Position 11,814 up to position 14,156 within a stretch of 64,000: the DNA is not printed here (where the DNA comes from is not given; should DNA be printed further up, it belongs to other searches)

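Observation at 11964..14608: Methyltransferase-like protein with a non-canonical KPPW catalytic motif, coupled to an unknown acidic coiled-coil protein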

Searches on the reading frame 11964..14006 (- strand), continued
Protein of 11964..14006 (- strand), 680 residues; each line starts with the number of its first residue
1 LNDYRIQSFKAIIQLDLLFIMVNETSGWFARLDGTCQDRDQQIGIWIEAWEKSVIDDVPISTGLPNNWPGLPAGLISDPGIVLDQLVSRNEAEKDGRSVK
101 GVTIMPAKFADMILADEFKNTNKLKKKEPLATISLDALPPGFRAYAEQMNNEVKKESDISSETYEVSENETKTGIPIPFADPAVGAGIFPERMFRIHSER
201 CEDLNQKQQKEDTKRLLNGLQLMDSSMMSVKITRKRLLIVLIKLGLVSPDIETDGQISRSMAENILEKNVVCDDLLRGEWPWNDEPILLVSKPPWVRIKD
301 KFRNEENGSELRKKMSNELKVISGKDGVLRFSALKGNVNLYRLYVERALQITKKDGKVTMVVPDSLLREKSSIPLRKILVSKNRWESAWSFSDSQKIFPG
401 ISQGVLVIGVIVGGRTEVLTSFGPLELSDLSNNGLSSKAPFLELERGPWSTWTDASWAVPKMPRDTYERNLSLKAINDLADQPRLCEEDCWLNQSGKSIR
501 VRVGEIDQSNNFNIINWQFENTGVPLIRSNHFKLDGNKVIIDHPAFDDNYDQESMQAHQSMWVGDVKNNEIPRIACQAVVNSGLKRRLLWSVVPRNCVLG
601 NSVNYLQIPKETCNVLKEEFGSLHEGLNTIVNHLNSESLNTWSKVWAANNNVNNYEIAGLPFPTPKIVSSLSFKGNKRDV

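Call 48: predict_structure(alignment_id=A4)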
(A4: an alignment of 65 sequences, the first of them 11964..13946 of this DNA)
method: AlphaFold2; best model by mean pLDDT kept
length: 660 residues; sequences in the alignment: 65
mean_pLDDT: 88.2   pTM: 0.85
mean pLDDT of the five models: 88.2, 88.0, 87.0, 85.2, 83.4
residues with pLDDT >= 90: 448; 70-90: 158; 50-70: 24; < 50: 30
segments of 3 or more residues with pLDDT < 50: 102-110, 139-145, 649-660
pLDDT, mean of each block of 10 residues (from residue 1): 73 94 97 95 92 84 94 88 88 90 44 74 84 63 59 95 97 96 94 98 97 98 95 90 98 95 97 92 90 91 86 83 96 97 94 95 96 77 90 96 93 91 94 94 93 95 91 85 87 88 92 91 90 90 83 87 83 94 92 90 93 93 89 90 70 36
secondary structure, 60 per line:
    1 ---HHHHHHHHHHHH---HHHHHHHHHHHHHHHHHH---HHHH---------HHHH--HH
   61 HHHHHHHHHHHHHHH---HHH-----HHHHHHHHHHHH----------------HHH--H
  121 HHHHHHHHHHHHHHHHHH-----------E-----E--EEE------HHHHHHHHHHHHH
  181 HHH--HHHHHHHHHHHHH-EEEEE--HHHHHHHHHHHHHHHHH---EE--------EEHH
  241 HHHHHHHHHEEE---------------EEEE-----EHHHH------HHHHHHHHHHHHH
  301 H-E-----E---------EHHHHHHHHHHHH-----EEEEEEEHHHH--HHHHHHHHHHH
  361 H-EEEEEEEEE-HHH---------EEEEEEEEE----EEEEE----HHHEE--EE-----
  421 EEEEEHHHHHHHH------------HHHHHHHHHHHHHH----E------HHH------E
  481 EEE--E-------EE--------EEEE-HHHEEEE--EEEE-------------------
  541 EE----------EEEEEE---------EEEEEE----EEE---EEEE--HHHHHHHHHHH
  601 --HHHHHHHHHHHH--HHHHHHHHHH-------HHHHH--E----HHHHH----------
elements in order: H4-15 H19-36 H40-43 H53-56 H59-75 H87-98 H120-138 E159-161 H168-183 H186-198 E200-204 H207-223 H239-249 E250-252 E268-271 H278-281 H288-301 H320-331 E337-343 H344-347 H350-361 E363-371 E385-393 E398-402 E421-425 H426-433 H446-459 E480-483 E504-507 E512-515 E518-521 E553-558 E568-573 E578-580 E584-587 H590-600 H603-614 H617-626 H634-638 H646-650

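Call 53: fold_search(model_id=the predicted structure, library=pdb)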
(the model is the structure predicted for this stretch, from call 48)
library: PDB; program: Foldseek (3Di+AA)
matches with E <= 10: 1068; with E <= 0.001: 116
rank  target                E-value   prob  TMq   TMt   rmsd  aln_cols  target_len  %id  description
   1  7lni_A                9.0e-18  1.00  0.50  0.59   8.6       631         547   12  SeMet CamA Adenine Methyltransferase Complexed to Cognate Substrate DNA (released 2021-05-19)
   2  7rfm_B                1.5e-17  1.00  0.48  0.56   8.4       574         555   12  CamA Adenine Methyltransferase Complexed to Cognate Substrate DNA and Inhibitor EPZ004777 (released 2021-09-15)
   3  7rfm_A                2.6e-17  1.00  0.48  0.56   8.6       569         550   13  CamA Adenine Methyltransferase Complexed to Cognate Substrate DNA and Inhibitor EPZ004777 (released 2021-09-15)
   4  8cxs_A                3.4e-17  1.00  0.47  0.56   8.5       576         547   12  CamA Adenine Methyltransferase Complexed to Cognate Substrate DNA and Inhibitor MTA (released 2023-01-11)
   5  8cxw_A                4.0e-17  1.00  0.48  0.57   8.4       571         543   13  CamA Adenine Methyltransferase Complexed to Cognate Substrate DNA and Inhibitor piclidenoson (Compound 4) (released 2023-01-11)
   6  7rfl_B                4.9e-17  1.00  0.47  0.55   8.5       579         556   13  CamA Adenine Methyltransferase Complexed to Cognate Substrate DNA and Inhibitor SGC0946 (released 2021-09-15)
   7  7rfl_A                5.8e-17  1.00  0.47  0.56   8.6       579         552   13  CamA Adenine Methyltransferase Complexed to Cognate Substrate DNA and Inhibitor SGC0946 (released 2021-09-15)
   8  8cxw_B                6.7e-17  1.00  0.47  0.56   8.8       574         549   12  CamA Adenine Methyltransferase Complexed to Cognate Substrate DNA and Inhibitor piclidenoson (Compound 4) (released 2023-01-11)
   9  8cy2_A                7.1e-17  1.00  0.47  0.55   8.7       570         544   13  CamA Adenine Methyltransferase Complexed to Cognate Substrate DNA and Inhibitor APNEA (Compound 9) (released 2023-01-11)
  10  7rfn_A                8.3e-17  1.00  0.47  0.56   8.5       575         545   13  CamA Adenine Methyltransferase Complexed to Cognate Substrate DNA and Inhibitor SGC8158 (released 2021-09-15)
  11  7lni_C                1.1e-16  1.00  0.48  0.57   8.0       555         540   14  SeMet CamA Adenine Methyltransferase Complexed to Cognate Substrate DNA (released 2021-05-19)
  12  7lnj_C                1.1e-16  1.00  0.48  0.58   8.3       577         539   12  CamA Adenine Methyltransferase Complexed to Cognate Substrate DNA (released 2021-05-19)
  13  7lnj_B                1.2e-16  1.00  0.46  0.54   9.0       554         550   13  CamA Adenine Methyltransferase Complexed to Cognate Substrate DNA (released 2021-05-19)
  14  7rfn_C                1.5e-16  1.00  0.48  0.57   8.5       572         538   12  CamA Adenine Methyltransferase Complexed to Cognate Substrate DNA and Inhibitor SGC8158 (released 2021-09-15)
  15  7rfm_C                1.7e-16  1.00  0.47  0.57   8.6       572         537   12  CamA Adenine Methyltransferase Complexed to Cognate Substrate DNA and Inhibitor EPZ004777 (released 2021-09-15)
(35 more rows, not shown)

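Call 63: search_solved_structures(query=A4, max_evalue=0.01, show_alignments=3)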
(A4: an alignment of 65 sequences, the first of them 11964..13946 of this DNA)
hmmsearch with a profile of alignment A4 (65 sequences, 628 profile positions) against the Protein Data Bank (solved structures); distinct sequences matched with E-value up to 0.01: 32.
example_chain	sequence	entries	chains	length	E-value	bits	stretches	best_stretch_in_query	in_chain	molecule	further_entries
8cxz_A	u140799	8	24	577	8.1e-34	120.3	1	85-378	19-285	Site-specific DNA-methyltransferase (adenine-specific)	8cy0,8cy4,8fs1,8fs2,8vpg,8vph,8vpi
7lni_A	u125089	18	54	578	1.2e-33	119.8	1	83-379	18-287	Site-specific DNA-methyltransferase (adenine-specific)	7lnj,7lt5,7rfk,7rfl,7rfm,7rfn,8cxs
7qw5_A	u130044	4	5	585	2.7e-17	65.8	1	84-363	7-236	Modification methylase BseCI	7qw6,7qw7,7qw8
8w0p_A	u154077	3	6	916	1.1e-16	63.7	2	55-245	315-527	RM.BsaXI | site-specific DNA-methyltransferase (adenine-specific)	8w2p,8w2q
5ffj_A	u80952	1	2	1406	1e-15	60.5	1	38-331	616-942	Endonuclease and methylase LlaGI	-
7lo5_A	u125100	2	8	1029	2.5e-12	49.3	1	59-328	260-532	Site-specific DNA-methyltransferase (adenine-specific)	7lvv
2okc_A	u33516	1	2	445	2.8e-12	49.2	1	76-244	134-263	Type I restriction enzyme StySJI M protein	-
8c45_A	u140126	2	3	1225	5.4e-11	44.9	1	96-255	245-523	site-specific DNA-methyltransferase (adenine-specific)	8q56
7bst_D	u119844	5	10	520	6.6e-11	44.6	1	65-245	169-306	Type I restriction enzyme EcoR124II M protein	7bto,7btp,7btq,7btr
9ewz_C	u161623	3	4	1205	9.5e-11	44.1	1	95-249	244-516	Adenine-specific methyltransferase BrxX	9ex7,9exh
8zek_A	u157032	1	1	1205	9.9e-11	44.1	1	95-248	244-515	site-specific DNA-methyltransferase (adenine-specific)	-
2ibs_A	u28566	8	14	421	1.7e-10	43.3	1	232-363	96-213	Modification methylase TaqI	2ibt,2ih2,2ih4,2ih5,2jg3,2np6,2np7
1aqi_A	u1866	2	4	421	2.5e-10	42.7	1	232-363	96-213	ADENINE-N6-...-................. TAQI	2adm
1aqj_A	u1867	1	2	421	2.5e-10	42.7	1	232-363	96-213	ADENINE-N6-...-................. TAQI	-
1g38_A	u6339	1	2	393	5.3e-10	41.6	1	232-363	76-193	MODIFICATION METHYLASE TAQI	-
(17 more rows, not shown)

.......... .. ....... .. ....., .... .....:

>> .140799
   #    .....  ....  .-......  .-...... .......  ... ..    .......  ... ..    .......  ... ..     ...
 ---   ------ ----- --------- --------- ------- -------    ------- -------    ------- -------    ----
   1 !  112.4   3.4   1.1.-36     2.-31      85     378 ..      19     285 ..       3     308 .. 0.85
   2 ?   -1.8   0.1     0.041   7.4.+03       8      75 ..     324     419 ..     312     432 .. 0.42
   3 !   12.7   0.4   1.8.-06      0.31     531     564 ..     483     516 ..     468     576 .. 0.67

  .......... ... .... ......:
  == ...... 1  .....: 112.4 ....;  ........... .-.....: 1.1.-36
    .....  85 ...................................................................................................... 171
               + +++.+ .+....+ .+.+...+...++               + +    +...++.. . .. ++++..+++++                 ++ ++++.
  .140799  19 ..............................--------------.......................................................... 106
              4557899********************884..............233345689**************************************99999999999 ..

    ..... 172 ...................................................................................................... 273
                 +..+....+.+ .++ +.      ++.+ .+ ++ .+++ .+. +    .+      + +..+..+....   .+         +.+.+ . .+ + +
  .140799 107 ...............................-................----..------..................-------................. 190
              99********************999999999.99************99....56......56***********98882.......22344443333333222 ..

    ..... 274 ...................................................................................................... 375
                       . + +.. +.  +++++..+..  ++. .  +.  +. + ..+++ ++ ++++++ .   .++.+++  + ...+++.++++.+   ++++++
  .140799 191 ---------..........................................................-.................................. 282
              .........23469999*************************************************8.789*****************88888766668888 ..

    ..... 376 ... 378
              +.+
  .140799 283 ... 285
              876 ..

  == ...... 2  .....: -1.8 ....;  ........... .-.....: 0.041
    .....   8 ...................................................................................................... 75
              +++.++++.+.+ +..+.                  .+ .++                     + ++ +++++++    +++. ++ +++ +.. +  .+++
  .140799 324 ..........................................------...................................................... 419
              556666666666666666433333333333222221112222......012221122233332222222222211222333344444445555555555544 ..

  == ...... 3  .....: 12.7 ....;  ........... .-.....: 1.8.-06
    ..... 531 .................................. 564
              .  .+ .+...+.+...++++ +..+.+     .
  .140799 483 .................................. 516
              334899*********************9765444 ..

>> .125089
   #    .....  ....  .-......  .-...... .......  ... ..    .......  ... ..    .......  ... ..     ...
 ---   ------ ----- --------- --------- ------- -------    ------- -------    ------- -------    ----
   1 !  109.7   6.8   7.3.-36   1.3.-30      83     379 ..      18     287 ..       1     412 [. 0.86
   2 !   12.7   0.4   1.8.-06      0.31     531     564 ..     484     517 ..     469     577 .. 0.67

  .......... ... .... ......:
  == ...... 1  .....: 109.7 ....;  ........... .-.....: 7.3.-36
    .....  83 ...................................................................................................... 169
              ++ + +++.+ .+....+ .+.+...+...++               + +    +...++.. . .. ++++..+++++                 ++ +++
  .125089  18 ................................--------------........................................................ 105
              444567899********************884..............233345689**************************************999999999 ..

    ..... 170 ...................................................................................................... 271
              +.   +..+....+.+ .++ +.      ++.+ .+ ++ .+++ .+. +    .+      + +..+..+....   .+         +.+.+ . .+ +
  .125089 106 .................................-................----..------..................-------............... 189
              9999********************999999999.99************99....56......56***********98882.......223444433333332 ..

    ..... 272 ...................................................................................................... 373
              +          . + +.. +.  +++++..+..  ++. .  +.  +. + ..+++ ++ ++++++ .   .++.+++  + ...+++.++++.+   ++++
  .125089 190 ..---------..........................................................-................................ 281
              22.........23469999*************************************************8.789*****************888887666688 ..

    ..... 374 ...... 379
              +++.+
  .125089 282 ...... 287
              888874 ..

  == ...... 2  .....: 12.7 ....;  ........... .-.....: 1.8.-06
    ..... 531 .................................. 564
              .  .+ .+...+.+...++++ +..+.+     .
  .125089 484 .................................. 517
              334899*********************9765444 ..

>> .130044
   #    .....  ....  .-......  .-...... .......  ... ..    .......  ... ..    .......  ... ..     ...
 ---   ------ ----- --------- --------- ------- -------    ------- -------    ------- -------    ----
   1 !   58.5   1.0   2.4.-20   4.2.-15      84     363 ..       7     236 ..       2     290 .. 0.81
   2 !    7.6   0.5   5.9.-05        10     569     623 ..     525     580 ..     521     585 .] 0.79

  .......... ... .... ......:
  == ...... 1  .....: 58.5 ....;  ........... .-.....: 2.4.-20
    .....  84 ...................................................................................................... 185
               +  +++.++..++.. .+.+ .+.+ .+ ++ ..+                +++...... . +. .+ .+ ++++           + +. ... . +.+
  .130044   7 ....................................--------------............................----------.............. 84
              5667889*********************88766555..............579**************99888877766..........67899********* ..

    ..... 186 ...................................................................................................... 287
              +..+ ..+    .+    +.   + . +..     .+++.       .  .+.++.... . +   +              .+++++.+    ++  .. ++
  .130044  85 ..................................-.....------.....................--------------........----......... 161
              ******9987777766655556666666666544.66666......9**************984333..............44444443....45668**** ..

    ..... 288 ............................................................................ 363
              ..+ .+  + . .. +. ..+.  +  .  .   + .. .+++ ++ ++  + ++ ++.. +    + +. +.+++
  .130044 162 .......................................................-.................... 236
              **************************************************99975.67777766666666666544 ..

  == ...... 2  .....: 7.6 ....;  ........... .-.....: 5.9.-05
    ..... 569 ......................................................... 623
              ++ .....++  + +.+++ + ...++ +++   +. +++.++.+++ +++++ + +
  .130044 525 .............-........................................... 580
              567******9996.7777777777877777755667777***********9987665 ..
